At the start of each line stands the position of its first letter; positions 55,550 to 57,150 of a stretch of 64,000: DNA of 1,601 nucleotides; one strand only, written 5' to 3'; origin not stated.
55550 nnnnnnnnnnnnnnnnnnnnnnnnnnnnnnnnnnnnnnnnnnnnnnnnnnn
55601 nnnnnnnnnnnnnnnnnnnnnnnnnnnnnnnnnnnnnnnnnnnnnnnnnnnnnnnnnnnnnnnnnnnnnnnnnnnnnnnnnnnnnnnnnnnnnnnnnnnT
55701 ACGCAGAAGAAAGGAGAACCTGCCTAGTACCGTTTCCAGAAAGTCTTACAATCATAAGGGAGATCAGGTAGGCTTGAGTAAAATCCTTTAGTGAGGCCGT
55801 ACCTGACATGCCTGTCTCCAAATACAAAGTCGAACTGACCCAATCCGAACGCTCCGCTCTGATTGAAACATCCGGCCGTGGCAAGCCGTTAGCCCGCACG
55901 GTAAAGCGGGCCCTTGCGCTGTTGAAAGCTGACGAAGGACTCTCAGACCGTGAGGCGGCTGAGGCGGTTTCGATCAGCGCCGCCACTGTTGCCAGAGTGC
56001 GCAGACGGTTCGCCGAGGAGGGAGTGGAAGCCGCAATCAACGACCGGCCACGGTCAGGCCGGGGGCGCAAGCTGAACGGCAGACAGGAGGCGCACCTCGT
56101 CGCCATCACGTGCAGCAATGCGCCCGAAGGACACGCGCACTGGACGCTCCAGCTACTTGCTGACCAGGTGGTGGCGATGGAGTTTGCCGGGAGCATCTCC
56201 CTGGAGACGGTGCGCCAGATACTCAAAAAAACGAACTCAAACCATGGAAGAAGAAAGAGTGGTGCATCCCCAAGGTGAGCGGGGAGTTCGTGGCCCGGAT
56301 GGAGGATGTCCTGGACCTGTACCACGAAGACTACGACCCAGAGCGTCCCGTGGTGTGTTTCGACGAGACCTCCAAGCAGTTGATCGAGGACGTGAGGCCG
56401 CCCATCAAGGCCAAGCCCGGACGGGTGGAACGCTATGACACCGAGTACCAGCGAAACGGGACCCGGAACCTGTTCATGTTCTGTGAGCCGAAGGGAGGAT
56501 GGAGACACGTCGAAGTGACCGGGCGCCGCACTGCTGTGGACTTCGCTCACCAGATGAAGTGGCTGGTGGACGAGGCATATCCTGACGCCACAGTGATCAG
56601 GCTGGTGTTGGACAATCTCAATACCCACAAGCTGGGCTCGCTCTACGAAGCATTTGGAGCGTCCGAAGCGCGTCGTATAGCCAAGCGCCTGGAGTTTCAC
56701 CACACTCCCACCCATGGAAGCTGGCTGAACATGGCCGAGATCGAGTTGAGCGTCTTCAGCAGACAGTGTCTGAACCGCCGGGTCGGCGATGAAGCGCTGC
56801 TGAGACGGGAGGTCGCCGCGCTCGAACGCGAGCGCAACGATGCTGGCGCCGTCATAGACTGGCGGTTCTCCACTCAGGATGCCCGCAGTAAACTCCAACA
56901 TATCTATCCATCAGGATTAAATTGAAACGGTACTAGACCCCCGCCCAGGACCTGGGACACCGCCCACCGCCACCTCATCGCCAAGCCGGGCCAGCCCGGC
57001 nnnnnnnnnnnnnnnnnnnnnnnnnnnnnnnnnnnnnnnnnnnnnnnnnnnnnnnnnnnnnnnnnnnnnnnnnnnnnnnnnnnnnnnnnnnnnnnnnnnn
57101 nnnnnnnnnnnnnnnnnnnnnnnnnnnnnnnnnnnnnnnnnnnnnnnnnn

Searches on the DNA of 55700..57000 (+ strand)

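Call 46: search_dna_similar(query=window:55700-57000:+, collection=plasmids, mode=distant, max_rows=15)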
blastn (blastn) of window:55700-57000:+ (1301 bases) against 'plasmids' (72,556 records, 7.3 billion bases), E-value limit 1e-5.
Records with a match: 134; places in all: 224; records where one place covers at least 80% of the query: 0.
Best place of each record, by identity: 60-80% 134.
By first word of the organism name: Rhizobium 37; Bradyrhizobium 29; Streptomyces 10; Rhodococcus 8; Polaromonas 5; Microvirga 3; Mesorhizobium 3; Halococcus 3; Candidatus 3; Natrinema 2; and 23 more.
By predicted mobility (MOB-suite, as given by PLSDB): non-mobilizable 66; conjugative 49; mobilizable 19.
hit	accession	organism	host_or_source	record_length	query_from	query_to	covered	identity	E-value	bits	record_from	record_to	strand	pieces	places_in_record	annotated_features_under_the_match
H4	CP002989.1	halophilic archaeon DL31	-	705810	367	1211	65%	64.4%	8e-22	113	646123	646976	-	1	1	hypothetical protein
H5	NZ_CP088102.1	Bradyrhizobium barranii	cell culture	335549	366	1090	56%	64.9%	7e-29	136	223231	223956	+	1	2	IS630 family transposase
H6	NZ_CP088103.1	Bradyrhizobium barranii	cell culture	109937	366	1090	56%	64.9%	7e-29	136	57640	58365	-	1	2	IS630 family transposase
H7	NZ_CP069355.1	Microvirga sp. VF16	Vachellia farnesiana,Cell culture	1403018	345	1031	53%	65.9%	2e-36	161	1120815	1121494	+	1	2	none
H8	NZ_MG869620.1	Polaromonas sp. H6N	Hansbreen Glacier, Spitsbergen, surface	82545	379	1081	54%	63.8%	1e-12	83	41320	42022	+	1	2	IS630 family transposase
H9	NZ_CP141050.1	Microvirga lotononidis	-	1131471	365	1046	52%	64.6%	3e-27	131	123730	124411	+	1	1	none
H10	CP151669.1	Isosphaeraceae bacterium EP7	-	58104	377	1053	52%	64.2%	1e-14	90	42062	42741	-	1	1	IS630 family transposase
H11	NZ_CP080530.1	Mesorhizobium sp. AR02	Oxytropis sp.,Cell culture,root nodule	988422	531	1186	50%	65.2%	4e-19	104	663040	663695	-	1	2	IS630 family transposase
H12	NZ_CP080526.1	Mesorhizobium sp. AR07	Oxytropis sp.,Cell culture,root nodule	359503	531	1186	50%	65.0%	2e-17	100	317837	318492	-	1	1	IS630 family transposase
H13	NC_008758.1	Polaromonas naphthalenivorans CJ2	-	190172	424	1081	51%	64.2%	3e-15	92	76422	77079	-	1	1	IS630-like element ISPna1 family transposase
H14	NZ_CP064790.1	Halapricum desulfuricans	Baskunchak hypersaline lake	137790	600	1237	49%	65.4%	7e-23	117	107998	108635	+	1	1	IS630 family transposase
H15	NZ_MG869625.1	Polaromonas sp. W11N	Werenskioldbreen Glacier, Spitsbergen, ...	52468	422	1055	49%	64.3%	8e-16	93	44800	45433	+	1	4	IS630 family transposase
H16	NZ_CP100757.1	Natrinema gelatinilyticum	marine sediment,sediment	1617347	596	1214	48%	65.1%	2e-22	115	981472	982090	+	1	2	record has no annotation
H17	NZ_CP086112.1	Skermanella rosea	single cell,hydrocarbon-contaminated ...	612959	560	1174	47%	64.9%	1e-20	110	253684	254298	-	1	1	IS630 family transposase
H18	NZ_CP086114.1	Skermanella rosea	single cell,hydrocarbon-contaminated ...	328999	560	1174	47%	64.9%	1e-20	110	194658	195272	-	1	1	IS630 family transposase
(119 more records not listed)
